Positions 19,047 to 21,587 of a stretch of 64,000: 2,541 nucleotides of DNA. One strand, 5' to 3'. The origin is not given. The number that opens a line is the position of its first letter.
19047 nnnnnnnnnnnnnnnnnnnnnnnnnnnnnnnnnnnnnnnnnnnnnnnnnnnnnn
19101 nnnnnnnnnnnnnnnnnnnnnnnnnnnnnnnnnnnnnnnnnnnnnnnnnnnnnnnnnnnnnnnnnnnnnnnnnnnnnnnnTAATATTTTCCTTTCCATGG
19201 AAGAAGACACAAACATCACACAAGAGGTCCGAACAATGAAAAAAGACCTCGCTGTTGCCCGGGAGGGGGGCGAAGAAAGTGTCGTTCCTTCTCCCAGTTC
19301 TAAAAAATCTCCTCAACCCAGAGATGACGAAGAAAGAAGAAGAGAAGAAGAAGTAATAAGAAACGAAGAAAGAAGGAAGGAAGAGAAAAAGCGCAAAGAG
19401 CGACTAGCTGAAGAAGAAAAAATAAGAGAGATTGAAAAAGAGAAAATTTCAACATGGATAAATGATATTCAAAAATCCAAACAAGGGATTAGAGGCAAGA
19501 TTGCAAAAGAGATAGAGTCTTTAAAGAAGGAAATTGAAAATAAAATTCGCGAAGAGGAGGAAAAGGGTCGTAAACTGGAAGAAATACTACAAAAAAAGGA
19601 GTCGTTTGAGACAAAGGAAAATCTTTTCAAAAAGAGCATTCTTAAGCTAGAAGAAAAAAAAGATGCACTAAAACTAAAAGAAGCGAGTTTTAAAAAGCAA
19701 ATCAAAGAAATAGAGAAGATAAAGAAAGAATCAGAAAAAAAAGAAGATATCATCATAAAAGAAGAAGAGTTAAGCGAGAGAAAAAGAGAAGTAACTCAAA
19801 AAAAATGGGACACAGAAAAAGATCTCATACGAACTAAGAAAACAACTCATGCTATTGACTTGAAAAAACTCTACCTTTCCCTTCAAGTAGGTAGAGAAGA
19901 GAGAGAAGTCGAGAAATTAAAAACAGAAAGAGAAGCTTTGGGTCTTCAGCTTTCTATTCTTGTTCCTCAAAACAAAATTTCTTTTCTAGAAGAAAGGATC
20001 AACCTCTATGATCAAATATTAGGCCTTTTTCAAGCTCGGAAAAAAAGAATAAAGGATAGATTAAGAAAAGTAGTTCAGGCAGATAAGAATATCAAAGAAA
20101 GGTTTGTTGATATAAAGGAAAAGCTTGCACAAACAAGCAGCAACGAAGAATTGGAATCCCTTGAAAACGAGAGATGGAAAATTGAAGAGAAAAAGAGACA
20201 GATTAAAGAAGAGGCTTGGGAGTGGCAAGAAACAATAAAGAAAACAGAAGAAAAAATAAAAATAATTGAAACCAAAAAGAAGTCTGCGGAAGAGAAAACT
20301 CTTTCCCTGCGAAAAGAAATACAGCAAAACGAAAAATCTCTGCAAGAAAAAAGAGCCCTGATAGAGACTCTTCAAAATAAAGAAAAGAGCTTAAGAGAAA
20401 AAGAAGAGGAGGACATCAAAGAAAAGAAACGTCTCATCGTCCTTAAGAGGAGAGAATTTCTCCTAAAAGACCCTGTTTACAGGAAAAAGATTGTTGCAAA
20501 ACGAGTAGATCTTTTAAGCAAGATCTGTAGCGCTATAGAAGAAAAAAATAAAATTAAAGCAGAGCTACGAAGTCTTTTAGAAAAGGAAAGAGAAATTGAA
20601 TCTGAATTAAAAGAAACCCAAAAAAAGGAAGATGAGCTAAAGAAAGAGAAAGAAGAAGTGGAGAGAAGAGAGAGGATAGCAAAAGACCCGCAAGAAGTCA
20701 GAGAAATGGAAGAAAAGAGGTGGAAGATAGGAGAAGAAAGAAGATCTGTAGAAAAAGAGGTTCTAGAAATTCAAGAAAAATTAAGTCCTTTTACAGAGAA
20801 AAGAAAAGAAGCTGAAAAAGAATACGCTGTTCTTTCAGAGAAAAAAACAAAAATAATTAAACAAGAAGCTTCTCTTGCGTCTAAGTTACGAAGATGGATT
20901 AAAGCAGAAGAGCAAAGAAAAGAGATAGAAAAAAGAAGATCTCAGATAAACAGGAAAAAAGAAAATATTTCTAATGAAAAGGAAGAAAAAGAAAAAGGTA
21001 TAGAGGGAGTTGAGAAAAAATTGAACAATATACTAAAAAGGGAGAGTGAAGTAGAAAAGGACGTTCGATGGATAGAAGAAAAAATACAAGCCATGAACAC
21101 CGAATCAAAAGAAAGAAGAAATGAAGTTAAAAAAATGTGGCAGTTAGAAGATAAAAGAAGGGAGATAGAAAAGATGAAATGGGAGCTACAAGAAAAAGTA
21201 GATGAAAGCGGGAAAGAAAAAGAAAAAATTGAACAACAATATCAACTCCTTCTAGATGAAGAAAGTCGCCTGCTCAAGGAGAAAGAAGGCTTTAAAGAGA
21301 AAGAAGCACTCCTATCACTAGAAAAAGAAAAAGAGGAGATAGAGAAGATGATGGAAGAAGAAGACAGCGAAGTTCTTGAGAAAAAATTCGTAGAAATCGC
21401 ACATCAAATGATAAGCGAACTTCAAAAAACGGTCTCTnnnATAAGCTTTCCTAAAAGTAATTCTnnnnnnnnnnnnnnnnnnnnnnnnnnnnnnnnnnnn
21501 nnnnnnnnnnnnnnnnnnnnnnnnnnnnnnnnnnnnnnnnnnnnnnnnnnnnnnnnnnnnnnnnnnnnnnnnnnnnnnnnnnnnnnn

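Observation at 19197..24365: Two tandem giant coiled-coil proteins (747 + 966 aa) with periodic Trp repeats, same frame, separated by a single TAA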

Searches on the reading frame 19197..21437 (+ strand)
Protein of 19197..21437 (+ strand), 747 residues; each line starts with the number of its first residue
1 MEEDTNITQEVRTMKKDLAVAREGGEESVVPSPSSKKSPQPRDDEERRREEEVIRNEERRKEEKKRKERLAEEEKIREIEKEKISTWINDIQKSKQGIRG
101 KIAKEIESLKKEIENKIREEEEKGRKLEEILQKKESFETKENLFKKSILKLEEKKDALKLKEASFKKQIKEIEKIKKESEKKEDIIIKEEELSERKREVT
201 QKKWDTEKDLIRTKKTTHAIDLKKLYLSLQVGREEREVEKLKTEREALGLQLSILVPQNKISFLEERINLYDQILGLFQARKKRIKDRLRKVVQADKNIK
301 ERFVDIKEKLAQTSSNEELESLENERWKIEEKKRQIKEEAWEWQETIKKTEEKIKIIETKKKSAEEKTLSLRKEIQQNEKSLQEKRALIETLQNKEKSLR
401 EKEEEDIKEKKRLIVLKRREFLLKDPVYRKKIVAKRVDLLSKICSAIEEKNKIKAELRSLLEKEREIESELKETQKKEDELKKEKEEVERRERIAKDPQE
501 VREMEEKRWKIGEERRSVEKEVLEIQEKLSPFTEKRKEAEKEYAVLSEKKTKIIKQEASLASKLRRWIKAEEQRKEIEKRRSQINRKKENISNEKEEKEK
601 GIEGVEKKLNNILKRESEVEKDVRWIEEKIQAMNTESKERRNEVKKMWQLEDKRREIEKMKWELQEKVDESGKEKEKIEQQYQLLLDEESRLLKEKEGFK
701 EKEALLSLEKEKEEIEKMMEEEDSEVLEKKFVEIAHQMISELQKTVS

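Call 4: search_protein_families(library=pfam, proteins=[window:19197-21437:+], max_evalue=1)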
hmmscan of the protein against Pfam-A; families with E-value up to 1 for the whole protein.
window:19197-21437:+ (747 aa): 0 families

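Call 48: search_protein_families(library=ncbifam, proteins=[window:19197-21437:+], max_evalue=0.01)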
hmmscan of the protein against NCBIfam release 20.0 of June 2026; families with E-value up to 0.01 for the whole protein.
window:19197-21437:+ (747 aa): 0 families

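Call 57: find_encoding_contigs(protein=window:19197-21437:+, flank=3000, max_places=6)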
Protein window:19197-21437:+ (747 aa): no gene with exactly this product is on record in the collection.

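Call 58: list_cluster_members(proteins=[P0153, P0154, window:19197-21437:+, window:21465-24362:+, L163:4845-7100:+, L163:7116-9992:+])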
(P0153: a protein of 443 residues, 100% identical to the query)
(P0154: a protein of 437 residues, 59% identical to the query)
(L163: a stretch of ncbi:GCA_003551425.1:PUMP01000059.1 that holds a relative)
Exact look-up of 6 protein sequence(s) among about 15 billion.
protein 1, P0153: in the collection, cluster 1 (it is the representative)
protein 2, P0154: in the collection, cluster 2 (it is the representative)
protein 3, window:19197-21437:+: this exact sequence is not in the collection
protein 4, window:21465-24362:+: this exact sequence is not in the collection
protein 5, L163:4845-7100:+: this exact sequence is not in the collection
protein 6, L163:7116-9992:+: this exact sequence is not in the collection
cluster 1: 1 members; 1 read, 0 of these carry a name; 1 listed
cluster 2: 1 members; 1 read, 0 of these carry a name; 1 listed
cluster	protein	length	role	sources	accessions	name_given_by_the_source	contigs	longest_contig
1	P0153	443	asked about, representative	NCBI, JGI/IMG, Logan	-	-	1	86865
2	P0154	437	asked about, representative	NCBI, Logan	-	-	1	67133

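Call 92: search_protein_families(library=padloc, proteins=[window:19197-21437:+], max_evalue=0.01)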
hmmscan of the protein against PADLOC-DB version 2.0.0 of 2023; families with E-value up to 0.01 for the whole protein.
window:19197-21437:+ (747 aa): 0 families
